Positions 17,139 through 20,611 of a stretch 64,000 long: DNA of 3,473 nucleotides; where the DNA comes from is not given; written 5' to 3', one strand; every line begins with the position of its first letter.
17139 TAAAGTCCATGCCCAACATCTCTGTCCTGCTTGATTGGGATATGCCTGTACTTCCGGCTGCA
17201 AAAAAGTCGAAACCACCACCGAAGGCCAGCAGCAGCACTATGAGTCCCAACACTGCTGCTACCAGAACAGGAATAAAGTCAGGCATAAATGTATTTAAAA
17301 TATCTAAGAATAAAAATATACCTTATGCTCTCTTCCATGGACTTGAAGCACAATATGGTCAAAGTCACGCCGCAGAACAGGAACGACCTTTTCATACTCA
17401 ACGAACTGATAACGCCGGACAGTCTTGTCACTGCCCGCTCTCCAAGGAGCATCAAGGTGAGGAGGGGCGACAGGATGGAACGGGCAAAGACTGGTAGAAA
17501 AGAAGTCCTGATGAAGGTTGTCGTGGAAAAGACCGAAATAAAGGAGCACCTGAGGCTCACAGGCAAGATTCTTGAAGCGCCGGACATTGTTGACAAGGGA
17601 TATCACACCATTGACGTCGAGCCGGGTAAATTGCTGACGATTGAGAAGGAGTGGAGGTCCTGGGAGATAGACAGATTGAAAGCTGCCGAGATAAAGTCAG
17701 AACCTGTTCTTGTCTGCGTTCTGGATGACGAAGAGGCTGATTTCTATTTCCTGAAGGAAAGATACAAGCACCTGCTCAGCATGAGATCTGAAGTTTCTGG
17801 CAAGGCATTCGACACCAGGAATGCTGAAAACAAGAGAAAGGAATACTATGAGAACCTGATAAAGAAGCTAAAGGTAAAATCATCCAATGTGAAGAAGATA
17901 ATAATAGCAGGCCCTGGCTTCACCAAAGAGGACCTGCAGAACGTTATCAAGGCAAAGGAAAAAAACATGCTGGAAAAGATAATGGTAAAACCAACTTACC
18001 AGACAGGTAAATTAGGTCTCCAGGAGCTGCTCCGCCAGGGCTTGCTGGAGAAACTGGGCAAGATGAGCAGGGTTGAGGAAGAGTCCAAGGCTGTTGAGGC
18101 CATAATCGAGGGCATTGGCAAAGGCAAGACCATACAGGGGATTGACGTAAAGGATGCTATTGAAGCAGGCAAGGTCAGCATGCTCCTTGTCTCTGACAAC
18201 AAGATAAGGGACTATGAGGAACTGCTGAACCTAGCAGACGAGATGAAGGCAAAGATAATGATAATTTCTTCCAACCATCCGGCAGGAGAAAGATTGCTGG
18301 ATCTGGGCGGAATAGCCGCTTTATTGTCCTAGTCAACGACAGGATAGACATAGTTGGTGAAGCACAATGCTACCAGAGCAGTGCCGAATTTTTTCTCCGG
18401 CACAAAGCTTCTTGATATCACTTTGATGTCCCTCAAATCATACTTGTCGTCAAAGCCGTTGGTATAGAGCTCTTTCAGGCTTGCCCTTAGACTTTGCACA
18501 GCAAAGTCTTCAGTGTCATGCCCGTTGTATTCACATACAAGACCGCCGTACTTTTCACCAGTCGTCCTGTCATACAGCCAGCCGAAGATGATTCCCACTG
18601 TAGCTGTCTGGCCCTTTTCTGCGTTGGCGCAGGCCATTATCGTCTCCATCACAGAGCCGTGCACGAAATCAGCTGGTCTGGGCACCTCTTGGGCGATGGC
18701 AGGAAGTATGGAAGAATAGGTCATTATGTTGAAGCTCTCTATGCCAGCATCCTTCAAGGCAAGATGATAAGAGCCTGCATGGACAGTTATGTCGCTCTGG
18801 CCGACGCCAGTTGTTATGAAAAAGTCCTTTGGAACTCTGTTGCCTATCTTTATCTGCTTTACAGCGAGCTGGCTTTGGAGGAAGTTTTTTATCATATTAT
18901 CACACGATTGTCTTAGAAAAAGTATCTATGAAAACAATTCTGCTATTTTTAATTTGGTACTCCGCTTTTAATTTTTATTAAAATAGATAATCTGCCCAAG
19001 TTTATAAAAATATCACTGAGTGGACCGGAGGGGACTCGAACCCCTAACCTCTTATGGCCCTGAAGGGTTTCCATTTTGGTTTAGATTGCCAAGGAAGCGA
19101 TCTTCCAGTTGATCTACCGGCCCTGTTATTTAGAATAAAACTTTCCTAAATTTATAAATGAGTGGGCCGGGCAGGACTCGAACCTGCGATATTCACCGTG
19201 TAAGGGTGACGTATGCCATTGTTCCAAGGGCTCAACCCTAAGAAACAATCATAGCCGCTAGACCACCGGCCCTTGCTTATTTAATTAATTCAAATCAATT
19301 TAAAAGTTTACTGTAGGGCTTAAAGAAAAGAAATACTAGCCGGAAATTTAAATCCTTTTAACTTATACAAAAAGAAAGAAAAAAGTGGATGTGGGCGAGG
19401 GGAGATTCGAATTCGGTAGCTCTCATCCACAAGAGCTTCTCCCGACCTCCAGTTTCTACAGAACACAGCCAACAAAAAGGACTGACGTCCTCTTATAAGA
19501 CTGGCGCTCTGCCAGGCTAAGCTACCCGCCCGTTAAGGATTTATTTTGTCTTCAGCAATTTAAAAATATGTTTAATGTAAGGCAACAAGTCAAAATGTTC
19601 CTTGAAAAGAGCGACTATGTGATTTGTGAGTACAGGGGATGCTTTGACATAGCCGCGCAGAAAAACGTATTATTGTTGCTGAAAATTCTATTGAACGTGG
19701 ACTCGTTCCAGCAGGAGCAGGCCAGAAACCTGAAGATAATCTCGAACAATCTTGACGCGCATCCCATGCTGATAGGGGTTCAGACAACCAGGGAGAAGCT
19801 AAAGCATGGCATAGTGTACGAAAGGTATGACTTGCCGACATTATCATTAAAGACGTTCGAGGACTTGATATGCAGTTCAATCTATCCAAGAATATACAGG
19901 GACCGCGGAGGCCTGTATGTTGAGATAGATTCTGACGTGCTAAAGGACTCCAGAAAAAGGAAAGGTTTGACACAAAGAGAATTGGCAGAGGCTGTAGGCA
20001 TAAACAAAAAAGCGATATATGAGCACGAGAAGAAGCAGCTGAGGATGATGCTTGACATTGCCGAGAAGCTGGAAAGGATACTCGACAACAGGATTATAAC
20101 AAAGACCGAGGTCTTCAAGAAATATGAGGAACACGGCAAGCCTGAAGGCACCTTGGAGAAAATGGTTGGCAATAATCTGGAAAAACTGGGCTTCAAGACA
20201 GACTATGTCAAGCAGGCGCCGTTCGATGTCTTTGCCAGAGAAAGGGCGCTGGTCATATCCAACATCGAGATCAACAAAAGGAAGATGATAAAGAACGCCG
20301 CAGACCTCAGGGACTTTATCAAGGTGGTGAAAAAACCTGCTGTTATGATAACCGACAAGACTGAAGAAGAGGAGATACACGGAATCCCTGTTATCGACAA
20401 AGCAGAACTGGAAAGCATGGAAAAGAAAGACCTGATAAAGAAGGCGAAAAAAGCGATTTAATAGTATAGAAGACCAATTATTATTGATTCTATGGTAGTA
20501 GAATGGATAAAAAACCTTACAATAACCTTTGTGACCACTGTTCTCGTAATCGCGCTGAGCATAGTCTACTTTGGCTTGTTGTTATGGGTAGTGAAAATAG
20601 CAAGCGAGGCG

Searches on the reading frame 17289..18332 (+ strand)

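Call 75: search_protein_families(library=pfam, proteins=[window:17289-18332:+], max_evalue=0.001)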
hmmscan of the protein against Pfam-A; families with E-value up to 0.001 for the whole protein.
window:17289-18332:+ (347 aa): 3 families
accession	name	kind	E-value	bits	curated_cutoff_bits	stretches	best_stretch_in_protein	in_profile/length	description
PF03463.20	eRF1_1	-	1.5e-14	54.4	23.8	1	21-133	13-122/123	eRF1 domain 1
PF03465.20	eRF1_3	-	1.5e-09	38.8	25.8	1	264-346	3-102/106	eRF1 domain 3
PF03464.20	eRF1_2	-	5.9e-09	36.8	27.1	1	142-250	4-126/133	eRF1 domain 2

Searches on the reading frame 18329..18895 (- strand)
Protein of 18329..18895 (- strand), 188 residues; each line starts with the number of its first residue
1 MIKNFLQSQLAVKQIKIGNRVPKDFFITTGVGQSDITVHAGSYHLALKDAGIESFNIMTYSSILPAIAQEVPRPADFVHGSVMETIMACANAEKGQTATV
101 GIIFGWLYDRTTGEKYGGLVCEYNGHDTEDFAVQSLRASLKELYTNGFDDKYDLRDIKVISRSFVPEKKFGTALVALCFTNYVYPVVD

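Call 75: search_protein_families(library=pfam, proteins=[window:18329-18895:-], max_evalue=0.001)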
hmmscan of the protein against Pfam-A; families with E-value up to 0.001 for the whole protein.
window:18329-18895:- (188 aa): 1 family
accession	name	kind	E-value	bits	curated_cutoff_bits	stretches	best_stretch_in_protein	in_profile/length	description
PF01862.21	PvlArgDC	-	6.3e-28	98.1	22.7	1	21-179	1-160/161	Pyruvoyl-dependent arginine decarboxylase (PvlArgDC)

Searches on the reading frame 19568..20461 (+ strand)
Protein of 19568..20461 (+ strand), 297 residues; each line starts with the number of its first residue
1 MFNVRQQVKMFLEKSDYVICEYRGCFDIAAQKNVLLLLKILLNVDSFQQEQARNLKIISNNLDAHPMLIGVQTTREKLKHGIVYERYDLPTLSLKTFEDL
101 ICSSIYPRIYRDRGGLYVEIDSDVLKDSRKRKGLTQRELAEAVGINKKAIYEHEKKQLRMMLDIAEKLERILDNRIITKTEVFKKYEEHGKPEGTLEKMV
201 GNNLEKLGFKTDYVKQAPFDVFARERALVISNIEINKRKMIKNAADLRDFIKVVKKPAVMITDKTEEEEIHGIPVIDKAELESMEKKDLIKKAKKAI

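Call 75: search_protein_families(library=pfam, proteins=[window:19568-20461:+], max_evalue=0.001)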
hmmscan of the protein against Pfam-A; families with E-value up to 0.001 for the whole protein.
window:19568-20461:+ (297 aa): 3 families
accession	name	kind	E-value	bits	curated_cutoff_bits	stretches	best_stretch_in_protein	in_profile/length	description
PF01381.28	HTH_3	-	6.7e-06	26.5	23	1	125-173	1-49/55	Helix-turn-helix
PF12844.13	HTH_19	-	9.3e-06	25.9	30.2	1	125-188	4-64/64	Helix-turn-helix domain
PF13560.12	HTH_31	-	0.0009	19.9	27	0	124-156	5-37/64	Helix-turn-helix domain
